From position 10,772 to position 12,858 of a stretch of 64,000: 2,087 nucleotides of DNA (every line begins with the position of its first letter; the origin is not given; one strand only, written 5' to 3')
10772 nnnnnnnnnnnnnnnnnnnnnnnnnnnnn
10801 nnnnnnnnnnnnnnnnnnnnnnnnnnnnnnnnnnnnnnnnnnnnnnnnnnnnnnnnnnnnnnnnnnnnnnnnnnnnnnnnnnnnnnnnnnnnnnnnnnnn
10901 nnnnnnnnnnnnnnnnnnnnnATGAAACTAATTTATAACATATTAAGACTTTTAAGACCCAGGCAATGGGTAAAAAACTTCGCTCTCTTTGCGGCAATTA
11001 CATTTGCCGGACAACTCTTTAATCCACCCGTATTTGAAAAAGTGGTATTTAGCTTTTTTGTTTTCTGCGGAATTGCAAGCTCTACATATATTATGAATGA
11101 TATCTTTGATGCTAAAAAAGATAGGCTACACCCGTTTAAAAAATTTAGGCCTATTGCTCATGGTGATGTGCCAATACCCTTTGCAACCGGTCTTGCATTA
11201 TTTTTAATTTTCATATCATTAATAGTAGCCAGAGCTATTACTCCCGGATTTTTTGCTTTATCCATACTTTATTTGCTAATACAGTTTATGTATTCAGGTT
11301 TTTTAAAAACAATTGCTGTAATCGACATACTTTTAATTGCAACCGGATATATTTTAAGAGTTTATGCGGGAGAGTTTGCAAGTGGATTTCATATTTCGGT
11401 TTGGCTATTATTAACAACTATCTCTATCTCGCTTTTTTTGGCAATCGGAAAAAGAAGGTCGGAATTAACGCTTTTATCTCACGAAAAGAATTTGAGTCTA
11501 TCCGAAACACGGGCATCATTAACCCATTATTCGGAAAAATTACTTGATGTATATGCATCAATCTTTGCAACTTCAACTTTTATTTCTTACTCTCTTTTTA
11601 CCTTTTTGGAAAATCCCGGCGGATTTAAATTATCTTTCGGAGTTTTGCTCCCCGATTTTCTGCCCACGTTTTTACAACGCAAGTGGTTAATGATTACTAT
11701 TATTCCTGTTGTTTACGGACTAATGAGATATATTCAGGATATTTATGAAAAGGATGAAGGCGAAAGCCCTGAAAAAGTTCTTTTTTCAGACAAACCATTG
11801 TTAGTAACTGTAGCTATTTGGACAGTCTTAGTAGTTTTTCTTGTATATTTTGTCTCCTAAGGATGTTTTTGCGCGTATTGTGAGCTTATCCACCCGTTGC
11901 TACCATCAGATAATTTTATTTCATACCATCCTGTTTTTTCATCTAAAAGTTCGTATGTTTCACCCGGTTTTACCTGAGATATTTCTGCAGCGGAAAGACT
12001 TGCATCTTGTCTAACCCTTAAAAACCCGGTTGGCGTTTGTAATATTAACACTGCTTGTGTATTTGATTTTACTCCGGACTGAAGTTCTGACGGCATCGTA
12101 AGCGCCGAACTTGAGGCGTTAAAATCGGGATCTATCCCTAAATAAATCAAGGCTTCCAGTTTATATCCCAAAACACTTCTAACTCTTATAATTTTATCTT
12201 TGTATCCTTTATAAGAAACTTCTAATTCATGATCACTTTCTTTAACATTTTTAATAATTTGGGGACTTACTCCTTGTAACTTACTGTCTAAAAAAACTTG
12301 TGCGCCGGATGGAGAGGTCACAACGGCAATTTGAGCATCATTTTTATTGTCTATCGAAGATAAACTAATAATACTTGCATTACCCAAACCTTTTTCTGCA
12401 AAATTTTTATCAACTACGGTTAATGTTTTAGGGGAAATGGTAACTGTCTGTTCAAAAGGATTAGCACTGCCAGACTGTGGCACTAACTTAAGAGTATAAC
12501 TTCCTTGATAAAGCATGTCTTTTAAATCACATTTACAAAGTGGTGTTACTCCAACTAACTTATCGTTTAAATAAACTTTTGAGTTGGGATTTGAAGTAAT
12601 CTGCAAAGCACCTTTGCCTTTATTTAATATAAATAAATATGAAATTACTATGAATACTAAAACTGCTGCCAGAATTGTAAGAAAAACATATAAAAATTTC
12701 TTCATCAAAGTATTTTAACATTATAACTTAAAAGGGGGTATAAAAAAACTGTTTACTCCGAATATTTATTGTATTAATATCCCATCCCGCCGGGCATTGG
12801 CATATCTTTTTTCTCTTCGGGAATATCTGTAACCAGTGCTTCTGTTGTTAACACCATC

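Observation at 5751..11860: Translationally coupled envelope-glycan operon ending in a DPPR-synthase-like UbiA enzyme and a WecA-type initiating transferase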

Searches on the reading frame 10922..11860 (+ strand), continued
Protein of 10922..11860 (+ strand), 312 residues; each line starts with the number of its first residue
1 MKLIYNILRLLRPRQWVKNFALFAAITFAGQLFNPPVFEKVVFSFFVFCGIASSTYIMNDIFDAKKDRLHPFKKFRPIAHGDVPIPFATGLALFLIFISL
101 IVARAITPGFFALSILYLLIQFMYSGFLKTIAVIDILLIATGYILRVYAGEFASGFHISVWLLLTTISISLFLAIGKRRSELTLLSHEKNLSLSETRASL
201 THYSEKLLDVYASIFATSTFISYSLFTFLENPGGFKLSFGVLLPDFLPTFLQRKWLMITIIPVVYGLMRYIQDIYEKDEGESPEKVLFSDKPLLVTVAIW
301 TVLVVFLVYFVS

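Call 84: search_protein_families(library=pfam, proteins=[L039:6291-7589:+, L047:9952-11220:+, L049:10731-11933:+, L046:10685-11998:+, L084:5814-7586:+, L043:5889-7664:+, L049:7927-8598:+, L046:6368-8551:+, L049:4771-6324:+, L038:6130-7635:+], max_evalue=0.01)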
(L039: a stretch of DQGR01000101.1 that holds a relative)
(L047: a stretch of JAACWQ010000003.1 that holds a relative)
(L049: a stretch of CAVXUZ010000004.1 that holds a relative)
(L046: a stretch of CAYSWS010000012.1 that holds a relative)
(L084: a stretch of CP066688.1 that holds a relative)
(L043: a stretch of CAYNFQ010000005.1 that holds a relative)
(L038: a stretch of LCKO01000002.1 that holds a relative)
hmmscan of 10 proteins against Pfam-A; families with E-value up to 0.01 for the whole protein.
L039:6291-7589:+ (432 aa): 1 family
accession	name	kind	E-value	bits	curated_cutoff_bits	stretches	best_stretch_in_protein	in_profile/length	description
PF13231.12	PMT_2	-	2.2e-07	31.7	26.1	1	49-191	3-153/160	Dolichyl-phosphate-mannose-protein mannosyltransferase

L047:9952-11220:+ (422 aa): 3 families
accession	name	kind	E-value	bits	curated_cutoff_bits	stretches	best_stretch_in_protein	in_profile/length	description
PF02366.24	PMT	-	3.2e-17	63.4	22.7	1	90-235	80-235/245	Dolichyl-phosphate-mannose-protein mannosyltransferase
PF16192.10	PMT_4TMC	-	1.9e-15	57.3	32.4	1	247-401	2-179/202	C-terminal four TMM region of protein-O-mannosyltransferase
PF13231.12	PMT_2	-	5.9e-10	40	26.1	1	73-214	2-140/160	Dolichyl-phosphate-mannose-protein mannosyltransferase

L049:10731-11933:+ (400 aa): 1 family
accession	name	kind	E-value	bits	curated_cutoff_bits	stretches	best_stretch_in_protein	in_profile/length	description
PF04932.20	Wzy_C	-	2.5e-18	66.8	31.7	1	191-348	1-149/149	O-Antigen ligase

L046:10685-11998:+ (437 aa): 1 family
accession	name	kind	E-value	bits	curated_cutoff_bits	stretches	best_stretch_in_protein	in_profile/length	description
PF04932.20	Wzy_C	-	4.7e-14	52.9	31.7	1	230-386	2-149/149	O-Antigen ligase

L084:5814-7586:+ (590 aa): 0 families

L043:5889-7664:+ (591 aa): 1 family
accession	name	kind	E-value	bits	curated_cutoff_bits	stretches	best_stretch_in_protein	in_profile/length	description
PF13641.12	Glyco_tranf_2_3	-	0.0003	21.3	27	1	185-308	5-109/230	Glycosyltransferase like family 2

L049:7927-8598:+ (223 aa): 3 families
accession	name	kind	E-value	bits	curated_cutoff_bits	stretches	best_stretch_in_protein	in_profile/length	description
PF00486.34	Trans_reg_C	-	1.5e-24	86.3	26.2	1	146-220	2-77/77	Transcriptional regulatory protein, C terminal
PF00072.30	Response_reg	-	6.2e-12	46.1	30.2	1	3-111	1-110/111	Response regulator receiver domain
PF03709.21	OKR_DC_1_N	-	0.0016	19.1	29.3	1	10-82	3-74/111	Orn/Lys/Arg decarboxylase, N-terminal domain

L046:6368-8551:+ (727 aa): 3 families
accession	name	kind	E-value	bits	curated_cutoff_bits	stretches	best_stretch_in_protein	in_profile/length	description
PF05345.18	He_PIG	-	4.2e-10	40.4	24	1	229-310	5-94/96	Putative Ig domain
PF07963.17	N_methyl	-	1.2e-07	31.4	21.2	1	18-39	5-26/27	Prokaryotic N-terminal methylation motif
PF22352.2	K319L-like_PKD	-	0.0015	18.9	27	1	250-308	26-81/84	K319L-like, PKD domain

L049:4771-6324:+ (517 aa): 0 families

L038:6130-7635:+ (501 aa): 1 family
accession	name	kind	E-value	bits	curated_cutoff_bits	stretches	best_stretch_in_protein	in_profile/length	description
PF13632.12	Glyco_trans_2_3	-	7.8e-06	26.3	27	1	209-440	5-197/198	Glycosyl transferase family group 2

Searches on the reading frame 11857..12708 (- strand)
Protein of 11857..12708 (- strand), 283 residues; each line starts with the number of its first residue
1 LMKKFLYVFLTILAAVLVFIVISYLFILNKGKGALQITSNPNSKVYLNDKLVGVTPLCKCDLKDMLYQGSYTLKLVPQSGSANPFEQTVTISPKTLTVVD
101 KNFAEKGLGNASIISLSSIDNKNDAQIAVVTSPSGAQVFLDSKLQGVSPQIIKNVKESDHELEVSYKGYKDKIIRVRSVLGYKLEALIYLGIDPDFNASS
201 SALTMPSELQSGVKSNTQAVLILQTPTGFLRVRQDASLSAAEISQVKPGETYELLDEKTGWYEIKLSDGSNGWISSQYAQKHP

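Call 3: search_protein_families(library=pfam, proteins=[window:11857-12708:-], max_evalue=0.01)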
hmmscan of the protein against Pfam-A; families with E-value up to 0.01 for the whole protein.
window:11857-12708:- (283 aa): 4 families
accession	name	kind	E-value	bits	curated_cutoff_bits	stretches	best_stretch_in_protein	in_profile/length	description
PF08308.17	PEGA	-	1.2e-12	47.9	20.8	2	126-171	3-48/71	PEGA domain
PF08239.17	SH3_3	-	3.6e-12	46.7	27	1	229-278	2-52/54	Bacterial SH3 domain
PF18348.7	SH3_16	-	9e-05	22.6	25.8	1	239-276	8-46/49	Bacterial dipeptidyl-peptidase Sh3 domain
PF06347.19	SH3_4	-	0.00031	20.9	24.1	1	232-276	7-51/56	Bacterial SH3 domain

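Call 4: search_protein_families(library=ncbifam, proteins=[window:11857-12708:-], max_evalue=0.01)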
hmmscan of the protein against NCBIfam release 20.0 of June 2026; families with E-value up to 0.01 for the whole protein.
window:11857-12708:- (283 aa): 3 families
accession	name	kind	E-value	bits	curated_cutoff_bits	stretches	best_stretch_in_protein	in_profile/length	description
TIGR04211.1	SH3_and_anchor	equivalog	1.4e-06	28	65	1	231-283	9-62/198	TIGR04211 family SH3 domain-containing protein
NF047815.1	LIC10124_lipo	equivalog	0.00091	17.9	650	0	124-177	197-252/516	LIC10124 family lipoprotein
NF040678.1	EntFM_CwpFM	equivalog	0.0065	15.5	720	0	226-278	221-272/430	enterotoxin EntFM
